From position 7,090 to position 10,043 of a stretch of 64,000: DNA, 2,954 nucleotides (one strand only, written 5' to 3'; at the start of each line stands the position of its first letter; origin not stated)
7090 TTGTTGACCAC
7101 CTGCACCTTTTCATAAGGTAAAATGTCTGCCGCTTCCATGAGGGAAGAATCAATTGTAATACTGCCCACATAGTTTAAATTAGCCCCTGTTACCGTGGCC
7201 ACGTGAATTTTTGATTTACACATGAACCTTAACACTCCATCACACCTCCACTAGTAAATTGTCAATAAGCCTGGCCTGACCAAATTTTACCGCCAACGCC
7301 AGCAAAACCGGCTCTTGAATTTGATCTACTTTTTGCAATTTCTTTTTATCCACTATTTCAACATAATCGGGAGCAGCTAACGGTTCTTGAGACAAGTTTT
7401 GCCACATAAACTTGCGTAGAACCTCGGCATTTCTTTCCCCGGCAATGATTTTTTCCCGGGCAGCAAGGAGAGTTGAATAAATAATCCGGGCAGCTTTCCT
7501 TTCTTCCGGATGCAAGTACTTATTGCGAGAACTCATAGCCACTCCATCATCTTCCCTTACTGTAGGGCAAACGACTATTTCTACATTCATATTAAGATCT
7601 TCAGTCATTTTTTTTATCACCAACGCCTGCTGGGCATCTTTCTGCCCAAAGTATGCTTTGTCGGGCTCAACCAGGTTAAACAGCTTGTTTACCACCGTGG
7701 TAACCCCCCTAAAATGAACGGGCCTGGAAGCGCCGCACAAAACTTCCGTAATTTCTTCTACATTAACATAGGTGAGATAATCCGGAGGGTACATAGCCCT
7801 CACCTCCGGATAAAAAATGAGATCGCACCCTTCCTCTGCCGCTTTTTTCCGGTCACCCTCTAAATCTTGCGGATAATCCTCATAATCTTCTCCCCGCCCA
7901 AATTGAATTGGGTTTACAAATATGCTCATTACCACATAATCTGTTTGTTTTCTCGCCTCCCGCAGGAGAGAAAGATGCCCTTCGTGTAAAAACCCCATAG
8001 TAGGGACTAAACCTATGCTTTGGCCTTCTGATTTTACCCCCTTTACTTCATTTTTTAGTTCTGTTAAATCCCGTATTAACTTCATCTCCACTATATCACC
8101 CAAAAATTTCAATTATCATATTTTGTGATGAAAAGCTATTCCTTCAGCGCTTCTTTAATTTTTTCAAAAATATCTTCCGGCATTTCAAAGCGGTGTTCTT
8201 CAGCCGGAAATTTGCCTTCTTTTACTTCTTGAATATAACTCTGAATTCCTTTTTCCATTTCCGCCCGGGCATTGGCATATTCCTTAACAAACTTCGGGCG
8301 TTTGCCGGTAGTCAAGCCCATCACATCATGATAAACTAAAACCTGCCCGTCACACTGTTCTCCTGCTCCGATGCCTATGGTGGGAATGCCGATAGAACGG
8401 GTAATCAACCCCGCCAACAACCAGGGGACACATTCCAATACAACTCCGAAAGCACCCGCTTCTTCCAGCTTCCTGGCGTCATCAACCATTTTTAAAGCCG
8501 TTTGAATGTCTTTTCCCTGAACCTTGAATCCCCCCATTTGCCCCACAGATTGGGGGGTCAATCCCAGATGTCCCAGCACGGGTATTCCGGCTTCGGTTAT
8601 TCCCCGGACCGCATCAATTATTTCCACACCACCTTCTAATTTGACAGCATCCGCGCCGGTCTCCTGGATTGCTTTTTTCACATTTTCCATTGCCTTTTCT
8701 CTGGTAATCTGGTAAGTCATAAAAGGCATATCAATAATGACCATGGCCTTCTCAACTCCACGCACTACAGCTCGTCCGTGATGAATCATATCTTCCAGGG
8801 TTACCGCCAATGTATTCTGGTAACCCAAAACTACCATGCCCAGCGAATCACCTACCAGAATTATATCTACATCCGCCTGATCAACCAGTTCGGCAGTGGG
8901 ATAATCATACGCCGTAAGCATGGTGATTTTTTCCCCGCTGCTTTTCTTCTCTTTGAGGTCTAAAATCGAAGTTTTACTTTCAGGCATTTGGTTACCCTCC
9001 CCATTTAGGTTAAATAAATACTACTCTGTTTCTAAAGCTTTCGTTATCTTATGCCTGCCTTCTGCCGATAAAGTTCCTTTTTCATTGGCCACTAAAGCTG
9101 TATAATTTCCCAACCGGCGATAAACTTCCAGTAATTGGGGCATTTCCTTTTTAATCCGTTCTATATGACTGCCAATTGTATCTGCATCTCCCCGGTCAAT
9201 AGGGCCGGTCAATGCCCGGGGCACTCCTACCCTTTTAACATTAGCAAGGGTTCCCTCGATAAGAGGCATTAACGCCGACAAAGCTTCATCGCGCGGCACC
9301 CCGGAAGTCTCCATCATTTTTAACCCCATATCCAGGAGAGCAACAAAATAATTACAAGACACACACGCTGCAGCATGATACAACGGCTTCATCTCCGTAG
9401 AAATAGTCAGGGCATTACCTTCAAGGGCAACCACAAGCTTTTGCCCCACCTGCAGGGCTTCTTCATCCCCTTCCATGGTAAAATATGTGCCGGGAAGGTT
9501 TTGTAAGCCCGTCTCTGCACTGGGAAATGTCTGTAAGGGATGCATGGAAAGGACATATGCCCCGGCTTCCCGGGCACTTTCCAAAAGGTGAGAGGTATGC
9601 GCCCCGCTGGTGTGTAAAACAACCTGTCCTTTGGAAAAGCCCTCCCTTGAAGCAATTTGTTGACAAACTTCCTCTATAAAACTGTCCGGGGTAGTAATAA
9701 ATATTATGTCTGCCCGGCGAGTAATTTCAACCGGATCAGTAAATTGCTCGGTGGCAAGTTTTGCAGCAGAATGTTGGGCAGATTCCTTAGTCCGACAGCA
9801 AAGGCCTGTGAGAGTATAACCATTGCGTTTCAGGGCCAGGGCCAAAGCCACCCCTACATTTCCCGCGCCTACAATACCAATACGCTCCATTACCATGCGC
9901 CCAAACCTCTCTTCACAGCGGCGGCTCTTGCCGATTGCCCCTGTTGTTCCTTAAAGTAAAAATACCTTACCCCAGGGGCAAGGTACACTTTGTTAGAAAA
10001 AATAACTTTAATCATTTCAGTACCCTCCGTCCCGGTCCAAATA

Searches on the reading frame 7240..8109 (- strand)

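Call 22: search_protein_families(library=pfam, proteins=[window:7240-8109:-], max_evalue=0.001)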
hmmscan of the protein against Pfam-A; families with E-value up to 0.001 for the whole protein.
window:7240-8109:- (289 aa): 1 family
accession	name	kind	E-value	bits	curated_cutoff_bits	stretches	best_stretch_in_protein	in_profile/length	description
PF02569.21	Pantoate_ligase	-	8.2e-109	363.3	20.7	1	11-285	2-267/268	Pantoate-beta-alanine ligase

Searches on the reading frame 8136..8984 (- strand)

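Call 22: search_protein_families(library=pfam, proteins=[window:8136-8984:-], max_evalue=0.001)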
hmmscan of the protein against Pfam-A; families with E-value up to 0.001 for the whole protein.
window:8136-8984:- (282 aa): 2 families
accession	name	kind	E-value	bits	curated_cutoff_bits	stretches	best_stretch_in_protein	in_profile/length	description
PF02548.21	Pantoate_transf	-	1.3e-114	382.4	28.7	1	5-262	2-259/259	Ketopantoate hydroxymethyltransferase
PF13714.12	PEP_mutase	-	1e-05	25.7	31.5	1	14-119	5-107/240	Phosphoenolpyruvate phosphomutase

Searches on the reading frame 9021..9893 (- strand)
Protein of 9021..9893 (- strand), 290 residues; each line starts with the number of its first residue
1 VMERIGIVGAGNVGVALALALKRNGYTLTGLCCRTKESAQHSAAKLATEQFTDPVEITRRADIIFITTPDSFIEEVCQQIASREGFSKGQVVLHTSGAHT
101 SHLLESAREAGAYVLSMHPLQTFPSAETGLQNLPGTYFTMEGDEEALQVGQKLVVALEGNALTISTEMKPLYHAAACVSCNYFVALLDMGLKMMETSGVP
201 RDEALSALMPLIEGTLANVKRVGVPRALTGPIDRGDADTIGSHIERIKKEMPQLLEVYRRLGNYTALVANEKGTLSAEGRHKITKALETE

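Call 22: search_protein_families(library=pfam, proteins=[window:9021-9893:-], max_evalue=0.001)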
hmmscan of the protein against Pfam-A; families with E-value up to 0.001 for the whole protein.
window:9021-9893:- (290 aa): 11 families
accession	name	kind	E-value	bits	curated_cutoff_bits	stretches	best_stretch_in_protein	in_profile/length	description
PF10728.14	DUF2520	-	9.1e-38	129.3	25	1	136-264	1-124/125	Domain of unknown function (DUF2520)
PF10727.15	Rossmann-like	-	2.4e-20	73.1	23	1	4-119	16-131/131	Rossmann-like domain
PF03807.23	F420_oxidored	-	2.1e-11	44.7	21.6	1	4-93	1-89/94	NADP oxidoreductase coenzyme F420-dependent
PF01408.29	GFO_IDH_MocA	-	3.5e-08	34.6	24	1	4-83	2-85/120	Oxidoreductase family, NAD-binding Rossmann fold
PF07991.19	KARI_N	-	3.8e-07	30.3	20.6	1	4-97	6-96/165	Acetohydroxy acid isomeroreductase, NADPH-binding domain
PF03446.21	NAD_binding_2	-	1.2e-06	29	21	1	4-110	1-107/161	NAD binding domain of 6-phosphogluconate dehydrogenase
PF01210.29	NAD_Gly3P_dh_N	-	5.8e-06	26.8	23.1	1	5-83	2-92/158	NAD-dependent glycerol-3-phosphate dehydrogenase N-terminus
PF02826.25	2-Hacid_dh_C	-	6.7e-05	22.8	25.1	1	4-69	38-100/178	D-isomer specific 2-hydroxyacid dehydrogenase, NAD binding domain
PF01488.26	Shikimate_DH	-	0.00026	21.5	24.3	1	3-68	13-83/138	Shikimate / quinate 5-dehydrogenase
PF02153.23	PDH_N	-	0.00026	20.9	26.5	1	17-120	1-104/154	Prephenate dehydrogenase, nucleotide-binding domain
PF02558.23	ApbA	-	0.00054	20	22.2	0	5-82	1-88/150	Ketopantoate reductase PanE/ApbA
